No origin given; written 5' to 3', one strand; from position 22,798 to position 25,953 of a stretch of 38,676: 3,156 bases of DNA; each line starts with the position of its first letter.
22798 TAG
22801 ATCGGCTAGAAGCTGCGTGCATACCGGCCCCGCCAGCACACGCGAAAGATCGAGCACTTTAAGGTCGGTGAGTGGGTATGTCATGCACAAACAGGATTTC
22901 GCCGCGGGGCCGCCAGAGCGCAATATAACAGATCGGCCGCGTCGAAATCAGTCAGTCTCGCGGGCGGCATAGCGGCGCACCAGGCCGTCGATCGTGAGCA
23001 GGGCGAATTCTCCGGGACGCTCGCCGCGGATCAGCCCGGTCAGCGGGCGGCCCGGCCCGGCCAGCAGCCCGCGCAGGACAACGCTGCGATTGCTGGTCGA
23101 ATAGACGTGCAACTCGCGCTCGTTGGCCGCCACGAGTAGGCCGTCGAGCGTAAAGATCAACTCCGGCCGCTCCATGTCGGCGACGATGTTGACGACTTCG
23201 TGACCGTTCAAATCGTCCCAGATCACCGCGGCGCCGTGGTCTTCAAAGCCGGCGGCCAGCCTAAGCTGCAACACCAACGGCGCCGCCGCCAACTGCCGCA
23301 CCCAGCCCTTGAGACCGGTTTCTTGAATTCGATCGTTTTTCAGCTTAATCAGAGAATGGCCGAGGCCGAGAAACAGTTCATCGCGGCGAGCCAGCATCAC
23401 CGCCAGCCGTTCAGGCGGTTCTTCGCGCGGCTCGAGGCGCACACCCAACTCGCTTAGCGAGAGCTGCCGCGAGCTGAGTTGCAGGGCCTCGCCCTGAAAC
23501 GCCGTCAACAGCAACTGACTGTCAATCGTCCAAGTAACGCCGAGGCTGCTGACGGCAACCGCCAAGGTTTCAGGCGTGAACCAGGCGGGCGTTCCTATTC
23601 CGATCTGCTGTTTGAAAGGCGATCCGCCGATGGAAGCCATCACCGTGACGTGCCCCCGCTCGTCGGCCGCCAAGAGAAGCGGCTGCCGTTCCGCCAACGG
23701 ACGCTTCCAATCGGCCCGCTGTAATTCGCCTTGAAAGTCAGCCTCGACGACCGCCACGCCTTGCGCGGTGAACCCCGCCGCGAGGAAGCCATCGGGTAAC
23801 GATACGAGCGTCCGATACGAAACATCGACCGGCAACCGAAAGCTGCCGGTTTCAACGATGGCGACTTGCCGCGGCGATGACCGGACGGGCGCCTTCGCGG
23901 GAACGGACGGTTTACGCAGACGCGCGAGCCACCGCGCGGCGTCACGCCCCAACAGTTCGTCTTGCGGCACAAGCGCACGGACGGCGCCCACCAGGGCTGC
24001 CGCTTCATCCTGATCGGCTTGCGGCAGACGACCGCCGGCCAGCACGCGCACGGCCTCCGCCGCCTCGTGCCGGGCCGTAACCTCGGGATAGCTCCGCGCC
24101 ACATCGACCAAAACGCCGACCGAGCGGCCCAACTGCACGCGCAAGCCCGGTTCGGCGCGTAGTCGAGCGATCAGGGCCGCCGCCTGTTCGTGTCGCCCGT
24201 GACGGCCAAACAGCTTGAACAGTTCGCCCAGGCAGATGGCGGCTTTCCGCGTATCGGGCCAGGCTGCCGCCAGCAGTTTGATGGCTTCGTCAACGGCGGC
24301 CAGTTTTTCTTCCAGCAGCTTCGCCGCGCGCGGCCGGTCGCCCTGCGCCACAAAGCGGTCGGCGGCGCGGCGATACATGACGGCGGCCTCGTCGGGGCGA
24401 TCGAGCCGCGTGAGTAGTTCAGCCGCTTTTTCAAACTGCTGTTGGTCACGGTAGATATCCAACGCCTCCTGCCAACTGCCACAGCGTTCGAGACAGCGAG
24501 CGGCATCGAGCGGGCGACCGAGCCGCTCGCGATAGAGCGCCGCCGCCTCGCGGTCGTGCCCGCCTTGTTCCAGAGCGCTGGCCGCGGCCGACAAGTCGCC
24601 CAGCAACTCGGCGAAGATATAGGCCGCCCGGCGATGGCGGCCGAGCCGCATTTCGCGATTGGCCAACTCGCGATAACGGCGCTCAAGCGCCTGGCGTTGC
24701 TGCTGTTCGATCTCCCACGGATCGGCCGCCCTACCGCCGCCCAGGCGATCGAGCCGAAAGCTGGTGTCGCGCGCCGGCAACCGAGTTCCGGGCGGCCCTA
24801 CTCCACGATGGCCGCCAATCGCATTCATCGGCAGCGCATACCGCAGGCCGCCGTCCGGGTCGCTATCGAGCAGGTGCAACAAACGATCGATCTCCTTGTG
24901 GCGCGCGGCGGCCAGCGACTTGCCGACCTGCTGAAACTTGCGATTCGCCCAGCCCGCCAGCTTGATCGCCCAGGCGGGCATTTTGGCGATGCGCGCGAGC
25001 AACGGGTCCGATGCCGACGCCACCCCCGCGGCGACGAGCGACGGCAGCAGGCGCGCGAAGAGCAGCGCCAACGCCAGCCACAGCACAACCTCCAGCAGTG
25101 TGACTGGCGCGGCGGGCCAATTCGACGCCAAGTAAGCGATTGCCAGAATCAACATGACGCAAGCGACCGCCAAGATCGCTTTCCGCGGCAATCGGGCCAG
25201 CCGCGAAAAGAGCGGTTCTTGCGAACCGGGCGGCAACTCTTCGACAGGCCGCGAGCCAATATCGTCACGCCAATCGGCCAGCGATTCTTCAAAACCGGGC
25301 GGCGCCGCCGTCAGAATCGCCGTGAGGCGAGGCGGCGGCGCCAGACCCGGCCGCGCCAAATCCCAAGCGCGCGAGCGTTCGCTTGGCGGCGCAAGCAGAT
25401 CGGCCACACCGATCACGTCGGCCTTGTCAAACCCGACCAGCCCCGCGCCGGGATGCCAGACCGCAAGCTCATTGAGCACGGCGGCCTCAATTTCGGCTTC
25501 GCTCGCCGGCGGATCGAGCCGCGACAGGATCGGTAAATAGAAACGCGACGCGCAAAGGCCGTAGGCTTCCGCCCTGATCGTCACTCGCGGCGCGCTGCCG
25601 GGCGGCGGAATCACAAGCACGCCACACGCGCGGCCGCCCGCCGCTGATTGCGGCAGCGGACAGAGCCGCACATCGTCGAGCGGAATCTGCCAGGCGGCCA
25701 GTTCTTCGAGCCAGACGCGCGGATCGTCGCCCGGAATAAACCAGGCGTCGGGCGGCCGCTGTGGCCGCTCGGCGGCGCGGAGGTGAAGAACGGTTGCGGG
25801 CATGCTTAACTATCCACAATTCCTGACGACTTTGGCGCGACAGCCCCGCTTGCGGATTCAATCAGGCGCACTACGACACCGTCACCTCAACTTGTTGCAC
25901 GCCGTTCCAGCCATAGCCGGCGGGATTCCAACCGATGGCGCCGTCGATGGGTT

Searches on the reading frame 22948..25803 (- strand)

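Call 15: search_protein_families(library=pfam, proteins=[window:22948-25803:-], max_evalue=0.001)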
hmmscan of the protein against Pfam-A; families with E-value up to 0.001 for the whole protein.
window:22948-25803:- (951 aa): 1 family
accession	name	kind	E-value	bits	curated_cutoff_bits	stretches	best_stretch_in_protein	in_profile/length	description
PF19919.4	bpX3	-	1.4e-41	142.5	27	1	6-175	2-170/174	MoxR-vWA-beta-propeller ternary system domain bpX3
